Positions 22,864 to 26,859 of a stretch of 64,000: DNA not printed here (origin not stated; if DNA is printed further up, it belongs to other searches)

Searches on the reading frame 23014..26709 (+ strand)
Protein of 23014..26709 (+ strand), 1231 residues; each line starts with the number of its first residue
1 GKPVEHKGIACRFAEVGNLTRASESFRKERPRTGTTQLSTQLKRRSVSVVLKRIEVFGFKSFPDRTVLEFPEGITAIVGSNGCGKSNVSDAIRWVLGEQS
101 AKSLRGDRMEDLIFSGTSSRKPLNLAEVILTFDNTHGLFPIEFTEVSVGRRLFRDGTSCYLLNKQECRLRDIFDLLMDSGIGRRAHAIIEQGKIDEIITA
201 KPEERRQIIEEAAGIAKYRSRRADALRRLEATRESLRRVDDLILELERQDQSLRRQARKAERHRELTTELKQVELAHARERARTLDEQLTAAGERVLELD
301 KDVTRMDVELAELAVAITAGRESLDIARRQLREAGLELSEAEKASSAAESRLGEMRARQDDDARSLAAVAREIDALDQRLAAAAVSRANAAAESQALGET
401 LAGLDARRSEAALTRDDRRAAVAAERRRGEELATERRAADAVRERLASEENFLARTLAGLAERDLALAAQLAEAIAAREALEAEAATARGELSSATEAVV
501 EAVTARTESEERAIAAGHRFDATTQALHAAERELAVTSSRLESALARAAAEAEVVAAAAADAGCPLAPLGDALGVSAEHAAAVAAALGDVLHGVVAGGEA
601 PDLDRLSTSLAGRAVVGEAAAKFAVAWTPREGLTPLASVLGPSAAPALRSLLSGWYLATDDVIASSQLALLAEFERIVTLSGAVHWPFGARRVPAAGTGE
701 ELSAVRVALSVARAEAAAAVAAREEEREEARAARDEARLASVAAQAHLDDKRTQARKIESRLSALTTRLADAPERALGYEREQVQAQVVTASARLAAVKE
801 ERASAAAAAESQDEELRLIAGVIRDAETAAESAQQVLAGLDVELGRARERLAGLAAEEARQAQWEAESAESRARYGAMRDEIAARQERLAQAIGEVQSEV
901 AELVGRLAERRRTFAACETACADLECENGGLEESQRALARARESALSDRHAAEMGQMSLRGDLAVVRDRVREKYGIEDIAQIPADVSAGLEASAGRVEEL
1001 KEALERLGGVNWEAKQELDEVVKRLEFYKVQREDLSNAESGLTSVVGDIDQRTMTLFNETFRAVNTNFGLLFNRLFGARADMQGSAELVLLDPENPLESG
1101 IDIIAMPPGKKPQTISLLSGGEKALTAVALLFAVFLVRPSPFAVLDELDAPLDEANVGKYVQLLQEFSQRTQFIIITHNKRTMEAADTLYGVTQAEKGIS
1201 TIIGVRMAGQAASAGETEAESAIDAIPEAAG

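Call 7: search_protein_families(library=pfam, proteins=[window:23014-26709:+], max_evalue=0.001)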
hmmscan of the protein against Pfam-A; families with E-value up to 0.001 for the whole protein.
window:23014-26709:+ (1231 aa): 5 families
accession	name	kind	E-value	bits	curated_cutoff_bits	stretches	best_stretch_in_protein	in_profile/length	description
PF02463.25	SMC_N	-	3.3e-70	236.4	40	1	51-1201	2-220/220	RecF/RecN/SMC N terminal domain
PF13476.12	AAA_23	-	2.3e-15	58.2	27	1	53-272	1-199/201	AAA domain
PF13304.12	AAA_21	-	1.2e-10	42.4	27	1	74-143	1-60/304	AAA domain, putative AbiEii toxin, Type IV TA system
PF13175.12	AAA_15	-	2.5e-07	31.1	32.1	1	51-110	3-55/374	AAA ATPase domain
PF13555.12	AAA_29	-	2.7e-05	24.3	27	1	51-97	1-47/61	P-loop containing region of AAA domain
